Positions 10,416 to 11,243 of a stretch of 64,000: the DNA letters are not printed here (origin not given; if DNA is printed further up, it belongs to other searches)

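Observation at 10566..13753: Cell-puncturing apparatus split into two genes with two different peptidoglycan hydrolase domains; PAAR tip encoded far away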

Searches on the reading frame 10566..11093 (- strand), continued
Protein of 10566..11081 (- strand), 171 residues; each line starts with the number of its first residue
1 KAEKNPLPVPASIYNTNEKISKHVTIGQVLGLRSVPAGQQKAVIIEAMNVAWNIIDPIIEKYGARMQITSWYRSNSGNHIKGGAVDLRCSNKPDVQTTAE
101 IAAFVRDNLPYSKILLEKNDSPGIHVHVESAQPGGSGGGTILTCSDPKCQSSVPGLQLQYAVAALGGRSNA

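Call 93: fold_search(model_id=the predicted structure, library=viral)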
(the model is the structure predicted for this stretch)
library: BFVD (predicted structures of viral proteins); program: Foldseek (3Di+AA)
matches with E <= 10: 331; with E <= 0.001: 25
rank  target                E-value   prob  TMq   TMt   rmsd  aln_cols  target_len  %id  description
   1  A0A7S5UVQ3            1.6e-15  1.00  0.86  0.25   1.5       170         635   37  (no name in the UniProt tables at hand)
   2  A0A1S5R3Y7            2.6e-10  1.00  0.64  0.24   3.6       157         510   26  Protein Gp5 N-terminal OB-fold domain-containing protein [Pseudomonas phage pf16]
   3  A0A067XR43            3.1e-09  1.00  0.65  0.18   4.0       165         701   25  (no name in the UniProt tables at hand)
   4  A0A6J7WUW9            3.2e-08  1.00  0.65  0.17   4.6       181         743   16  Peptidase M15A, C-terminal [uncultured Caudovirales phage]
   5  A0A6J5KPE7            7.2e-08  1.00  0.68  0.43   3.8       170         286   20  Peptidase M15A, C-terminal [uncultured Caudovirales phage]
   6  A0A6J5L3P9            1.3e-07  1.00  0.61  0.12   6.2       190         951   22  Protein Gp5, N-terminal OB-fold domain containing protein [uncultured Caudovirales phage]
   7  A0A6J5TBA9            1.3e-07  1.00  0.60  0.48   8.5       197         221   18  Peptidase M15A, C-terminal [uncultured Caudovirales phage]
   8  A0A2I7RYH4            3.1e-07  1.00  0.71  0.40   3.1       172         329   19  (no name in the UniProt tables at hand)
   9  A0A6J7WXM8            3.3e-07  1.00  0.63  0.12   6.7       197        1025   18  Protein Gp5, N-terminal OB-fold domain containing protein [uncultured Caudovirales phage]
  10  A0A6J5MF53            4.5e-07  1.00  0.57  0.27   4.7       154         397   18  Peptidase M15A, C-terminal [uncultured Caudovirales phage]
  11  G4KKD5                3.8e-06  1.00  0.60  0.14   5.1       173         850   16  (no name in the UniProt tables at hand)
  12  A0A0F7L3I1            4.6e-06  1.00  0.53  0.67   4.9       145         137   16  Peptidase M15 [uncultured marine virus]
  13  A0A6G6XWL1            7.2e-06  1.00  0.51  0.46   5.2       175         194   15  (no name in the UniProt tables at hand)
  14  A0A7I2                7.2e-06  1.00  0.47  0.40   5.0       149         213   23  Peptidase M15A C-terminal domain-containing protein [Microcystis phage LMM01]
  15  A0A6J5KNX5            8.2e-06  1.00  0.64  0.20   4.1       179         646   19  Protein Gp5, N-terminal OB-fold domain containing protein [uncultured Caudovirales phage]
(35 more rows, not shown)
